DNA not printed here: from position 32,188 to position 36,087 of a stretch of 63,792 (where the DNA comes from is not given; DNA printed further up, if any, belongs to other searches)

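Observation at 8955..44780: R1: a dispersed, same-orientation 100-250-nt repeat family at the edges of accessory blocks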

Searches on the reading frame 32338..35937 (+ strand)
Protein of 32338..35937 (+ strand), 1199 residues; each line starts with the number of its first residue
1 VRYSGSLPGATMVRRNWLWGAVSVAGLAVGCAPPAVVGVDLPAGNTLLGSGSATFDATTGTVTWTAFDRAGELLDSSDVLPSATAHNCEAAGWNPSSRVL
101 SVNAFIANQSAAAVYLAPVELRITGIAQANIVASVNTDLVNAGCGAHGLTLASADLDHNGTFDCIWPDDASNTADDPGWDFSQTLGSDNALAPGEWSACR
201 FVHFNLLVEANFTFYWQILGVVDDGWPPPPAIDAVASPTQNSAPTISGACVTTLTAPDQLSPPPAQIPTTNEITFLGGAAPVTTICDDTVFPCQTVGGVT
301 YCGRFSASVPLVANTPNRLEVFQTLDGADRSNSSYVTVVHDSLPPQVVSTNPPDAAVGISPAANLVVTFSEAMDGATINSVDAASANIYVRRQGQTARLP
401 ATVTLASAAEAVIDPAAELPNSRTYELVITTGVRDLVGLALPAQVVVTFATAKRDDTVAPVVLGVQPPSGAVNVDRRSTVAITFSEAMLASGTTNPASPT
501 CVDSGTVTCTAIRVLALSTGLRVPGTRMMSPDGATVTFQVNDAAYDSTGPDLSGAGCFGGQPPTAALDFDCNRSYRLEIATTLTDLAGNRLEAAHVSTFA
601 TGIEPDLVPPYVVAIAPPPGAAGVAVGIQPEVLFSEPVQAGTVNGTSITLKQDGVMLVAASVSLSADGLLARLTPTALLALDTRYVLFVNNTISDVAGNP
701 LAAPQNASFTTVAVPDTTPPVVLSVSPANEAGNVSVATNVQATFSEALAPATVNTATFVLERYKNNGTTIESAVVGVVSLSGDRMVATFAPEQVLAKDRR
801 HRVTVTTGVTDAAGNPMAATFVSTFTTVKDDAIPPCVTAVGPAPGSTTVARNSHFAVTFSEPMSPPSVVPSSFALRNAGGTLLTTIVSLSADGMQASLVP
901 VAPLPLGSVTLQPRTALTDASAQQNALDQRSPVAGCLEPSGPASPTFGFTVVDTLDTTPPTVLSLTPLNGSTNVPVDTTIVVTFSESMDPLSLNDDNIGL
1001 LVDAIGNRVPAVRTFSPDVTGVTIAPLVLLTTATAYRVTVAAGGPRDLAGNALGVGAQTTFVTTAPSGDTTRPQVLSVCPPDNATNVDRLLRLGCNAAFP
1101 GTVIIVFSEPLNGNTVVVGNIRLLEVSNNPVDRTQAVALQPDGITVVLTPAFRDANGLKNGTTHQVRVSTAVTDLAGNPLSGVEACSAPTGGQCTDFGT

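Call 25: search_protein_families(library=pfam, max_evalue=0.01, proteins=[window:32338-35937:+])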
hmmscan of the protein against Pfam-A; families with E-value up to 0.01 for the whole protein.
window:32338-35937:+ (1199 aa): 2 families
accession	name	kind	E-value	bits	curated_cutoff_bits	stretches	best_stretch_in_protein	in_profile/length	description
PF13205.12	Big_5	-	8.9e-107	351.5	23.6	7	716-827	1-105/105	Bacterial Ig-like domain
PF04234.18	CopC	-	3.2e-06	28.5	23.3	0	346-406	3-63/92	CopC domain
